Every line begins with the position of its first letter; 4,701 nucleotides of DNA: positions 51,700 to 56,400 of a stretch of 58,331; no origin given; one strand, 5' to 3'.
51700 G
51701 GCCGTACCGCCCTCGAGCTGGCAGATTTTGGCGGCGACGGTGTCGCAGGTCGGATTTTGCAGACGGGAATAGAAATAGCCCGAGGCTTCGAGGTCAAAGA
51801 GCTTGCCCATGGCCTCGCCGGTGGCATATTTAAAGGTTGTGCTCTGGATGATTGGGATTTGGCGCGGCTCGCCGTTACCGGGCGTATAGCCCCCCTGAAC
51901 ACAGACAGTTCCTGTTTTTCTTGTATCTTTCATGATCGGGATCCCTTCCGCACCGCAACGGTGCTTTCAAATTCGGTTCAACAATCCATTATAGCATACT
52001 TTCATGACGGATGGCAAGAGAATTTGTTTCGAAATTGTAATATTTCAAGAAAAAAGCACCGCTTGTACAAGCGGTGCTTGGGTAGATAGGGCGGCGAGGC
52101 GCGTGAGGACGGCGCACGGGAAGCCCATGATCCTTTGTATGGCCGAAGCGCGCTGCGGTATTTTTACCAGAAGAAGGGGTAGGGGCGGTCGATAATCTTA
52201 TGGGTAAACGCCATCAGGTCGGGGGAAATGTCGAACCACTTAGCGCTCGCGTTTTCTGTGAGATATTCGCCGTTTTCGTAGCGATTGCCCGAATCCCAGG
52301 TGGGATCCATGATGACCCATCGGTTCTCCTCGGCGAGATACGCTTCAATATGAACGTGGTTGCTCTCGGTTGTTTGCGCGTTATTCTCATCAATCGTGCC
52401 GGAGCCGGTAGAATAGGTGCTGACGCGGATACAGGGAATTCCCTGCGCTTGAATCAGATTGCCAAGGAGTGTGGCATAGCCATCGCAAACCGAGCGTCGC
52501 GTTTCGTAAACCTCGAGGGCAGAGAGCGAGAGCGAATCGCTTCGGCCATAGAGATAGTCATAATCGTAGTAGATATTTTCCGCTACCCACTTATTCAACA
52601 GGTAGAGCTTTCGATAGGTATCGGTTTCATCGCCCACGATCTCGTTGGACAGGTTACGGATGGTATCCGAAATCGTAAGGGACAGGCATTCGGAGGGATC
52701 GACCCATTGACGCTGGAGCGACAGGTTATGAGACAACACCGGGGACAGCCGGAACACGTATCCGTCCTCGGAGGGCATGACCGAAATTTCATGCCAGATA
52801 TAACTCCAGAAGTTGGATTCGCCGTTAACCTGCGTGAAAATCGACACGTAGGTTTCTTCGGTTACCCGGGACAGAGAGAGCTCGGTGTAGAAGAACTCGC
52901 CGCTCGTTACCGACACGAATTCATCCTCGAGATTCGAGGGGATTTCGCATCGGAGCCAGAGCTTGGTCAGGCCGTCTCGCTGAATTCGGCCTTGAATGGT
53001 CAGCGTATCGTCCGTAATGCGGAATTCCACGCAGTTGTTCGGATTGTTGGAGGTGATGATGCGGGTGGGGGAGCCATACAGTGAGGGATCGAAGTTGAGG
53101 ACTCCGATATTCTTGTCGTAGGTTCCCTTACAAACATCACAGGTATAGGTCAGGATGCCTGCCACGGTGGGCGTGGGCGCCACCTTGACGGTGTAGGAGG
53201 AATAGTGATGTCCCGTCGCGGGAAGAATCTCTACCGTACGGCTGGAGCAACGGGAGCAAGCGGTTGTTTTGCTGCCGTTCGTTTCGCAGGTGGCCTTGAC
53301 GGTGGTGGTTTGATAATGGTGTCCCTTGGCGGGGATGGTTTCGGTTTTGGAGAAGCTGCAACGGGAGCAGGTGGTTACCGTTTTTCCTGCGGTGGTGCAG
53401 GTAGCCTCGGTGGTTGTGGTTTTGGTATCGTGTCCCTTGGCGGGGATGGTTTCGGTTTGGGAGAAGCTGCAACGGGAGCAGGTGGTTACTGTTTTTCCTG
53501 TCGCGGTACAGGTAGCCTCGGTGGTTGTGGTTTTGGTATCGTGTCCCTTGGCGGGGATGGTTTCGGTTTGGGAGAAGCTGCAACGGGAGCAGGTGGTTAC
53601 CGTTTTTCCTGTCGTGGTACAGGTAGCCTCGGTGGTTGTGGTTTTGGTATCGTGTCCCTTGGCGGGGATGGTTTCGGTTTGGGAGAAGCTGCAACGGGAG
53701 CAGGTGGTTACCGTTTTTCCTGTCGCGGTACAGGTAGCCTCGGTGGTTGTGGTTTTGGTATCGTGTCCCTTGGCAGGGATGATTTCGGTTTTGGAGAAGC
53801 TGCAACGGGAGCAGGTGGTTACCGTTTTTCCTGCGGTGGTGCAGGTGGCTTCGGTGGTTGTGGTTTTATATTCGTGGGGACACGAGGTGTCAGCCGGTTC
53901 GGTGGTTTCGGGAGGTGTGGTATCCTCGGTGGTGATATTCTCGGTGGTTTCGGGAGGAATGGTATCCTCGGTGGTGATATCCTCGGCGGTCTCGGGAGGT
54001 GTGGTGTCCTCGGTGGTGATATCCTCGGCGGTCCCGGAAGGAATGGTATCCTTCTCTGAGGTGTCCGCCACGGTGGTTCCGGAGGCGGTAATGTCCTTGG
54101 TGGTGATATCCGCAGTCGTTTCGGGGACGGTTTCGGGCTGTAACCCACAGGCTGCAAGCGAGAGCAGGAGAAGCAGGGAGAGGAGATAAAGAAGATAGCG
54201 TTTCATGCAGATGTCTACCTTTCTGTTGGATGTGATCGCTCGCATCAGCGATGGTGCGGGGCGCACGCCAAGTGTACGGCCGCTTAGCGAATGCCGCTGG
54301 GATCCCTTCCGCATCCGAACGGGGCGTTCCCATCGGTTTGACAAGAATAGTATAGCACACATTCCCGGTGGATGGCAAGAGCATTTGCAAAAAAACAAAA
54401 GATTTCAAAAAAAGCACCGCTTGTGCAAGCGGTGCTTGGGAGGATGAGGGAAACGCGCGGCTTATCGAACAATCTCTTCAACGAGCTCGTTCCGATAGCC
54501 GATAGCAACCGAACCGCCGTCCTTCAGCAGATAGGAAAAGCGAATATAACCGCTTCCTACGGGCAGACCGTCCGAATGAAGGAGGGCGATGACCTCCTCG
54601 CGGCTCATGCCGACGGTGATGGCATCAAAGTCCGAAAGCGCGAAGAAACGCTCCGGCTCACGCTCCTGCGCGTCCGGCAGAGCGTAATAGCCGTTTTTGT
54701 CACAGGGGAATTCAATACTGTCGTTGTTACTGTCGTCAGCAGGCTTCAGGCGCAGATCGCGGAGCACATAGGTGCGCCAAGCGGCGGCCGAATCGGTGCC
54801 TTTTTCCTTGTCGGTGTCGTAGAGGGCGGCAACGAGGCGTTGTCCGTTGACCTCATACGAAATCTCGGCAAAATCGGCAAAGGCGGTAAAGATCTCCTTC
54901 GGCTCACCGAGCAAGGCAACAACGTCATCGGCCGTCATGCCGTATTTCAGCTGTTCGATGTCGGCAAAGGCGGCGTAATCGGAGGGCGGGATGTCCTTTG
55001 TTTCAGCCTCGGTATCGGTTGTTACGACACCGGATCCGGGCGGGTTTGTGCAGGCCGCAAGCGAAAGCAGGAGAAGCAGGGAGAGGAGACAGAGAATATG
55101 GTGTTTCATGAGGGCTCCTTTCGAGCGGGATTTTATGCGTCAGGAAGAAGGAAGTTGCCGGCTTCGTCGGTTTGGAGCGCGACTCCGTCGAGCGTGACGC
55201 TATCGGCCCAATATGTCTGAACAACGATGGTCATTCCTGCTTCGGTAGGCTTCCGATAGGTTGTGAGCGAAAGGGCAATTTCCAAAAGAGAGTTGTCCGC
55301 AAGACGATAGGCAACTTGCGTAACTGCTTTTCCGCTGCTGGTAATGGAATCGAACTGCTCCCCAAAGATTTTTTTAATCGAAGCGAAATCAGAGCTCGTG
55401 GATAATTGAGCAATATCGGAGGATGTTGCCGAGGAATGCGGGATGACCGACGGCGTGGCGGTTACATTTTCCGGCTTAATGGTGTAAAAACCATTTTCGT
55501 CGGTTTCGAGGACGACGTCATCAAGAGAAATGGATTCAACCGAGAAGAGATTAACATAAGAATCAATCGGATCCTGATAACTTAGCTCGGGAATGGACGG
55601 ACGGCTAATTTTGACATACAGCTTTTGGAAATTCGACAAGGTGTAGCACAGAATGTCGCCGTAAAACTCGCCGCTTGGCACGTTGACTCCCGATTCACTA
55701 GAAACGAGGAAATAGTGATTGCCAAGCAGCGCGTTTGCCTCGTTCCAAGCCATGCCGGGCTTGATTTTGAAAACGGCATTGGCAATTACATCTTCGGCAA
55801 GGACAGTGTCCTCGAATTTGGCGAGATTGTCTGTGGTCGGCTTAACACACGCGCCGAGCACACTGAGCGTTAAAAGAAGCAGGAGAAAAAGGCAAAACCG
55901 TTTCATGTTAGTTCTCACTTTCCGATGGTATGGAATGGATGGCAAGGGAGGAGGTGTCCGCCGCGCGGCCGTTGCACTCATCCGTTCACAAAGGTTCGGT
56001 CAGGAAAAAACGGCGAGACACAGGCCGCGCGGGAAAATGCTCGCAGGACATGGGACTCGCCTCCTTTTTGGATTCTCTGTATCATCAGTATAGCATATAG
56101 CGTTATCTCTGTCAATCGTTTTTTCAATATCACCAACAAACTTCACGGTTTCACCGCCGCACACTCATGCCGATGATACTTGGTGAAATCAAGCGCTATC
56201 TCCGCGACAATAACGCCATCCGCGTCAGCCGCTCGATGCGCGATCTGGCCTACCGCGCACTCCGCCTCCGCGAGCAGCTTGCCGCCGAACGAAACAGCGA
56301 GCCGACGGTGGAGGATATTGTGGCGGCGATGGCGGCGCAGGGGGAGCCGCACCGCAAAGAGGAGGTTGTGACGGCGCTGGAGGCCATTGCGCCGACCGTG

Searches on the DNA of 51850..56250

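Call 42: search_rna_families(source=window, start=51850, end=56250, threshold=evalue, max_evalue=5)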
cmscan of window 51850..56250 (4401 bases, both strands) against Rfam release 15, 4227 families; matches with E-value up to 5: 3.
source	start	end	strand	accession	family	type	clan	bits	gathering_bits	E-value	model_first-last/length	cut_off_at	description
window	52049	52216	-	RF02356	BjrC1505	Gene; sRNA;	-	22.9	50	0.32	1-140/140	no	Alphaproteobacterial sRNA BjrC1505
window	52656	52677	+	RF01114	TMV_UPD-PK1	Cis-reg;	-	20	33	1.6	1-22/22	no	Pseudoknot of upstream pseudoknot domain (UPD) of the 3'UTR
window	55923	55972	+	RF02216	ZNFX1-AS1_2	Gene; lncRNA;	-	15.5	45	2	1-93/93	no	ZNFX1 antisense RNA 1 conserved region 2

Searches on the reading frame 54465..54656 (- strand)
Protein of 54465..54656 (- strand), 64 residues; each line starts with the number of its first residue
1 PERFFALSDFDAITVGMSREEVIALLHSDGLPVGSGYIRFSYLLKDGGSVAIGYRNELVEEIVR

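Call 64: find_homologous_proteins(query=A3, max_evalue=0.001)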
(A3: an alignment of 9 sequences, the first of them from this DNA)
Query A3 (9 sequences): 133 candidates shared short words with the query, none scored E <= 0.001.
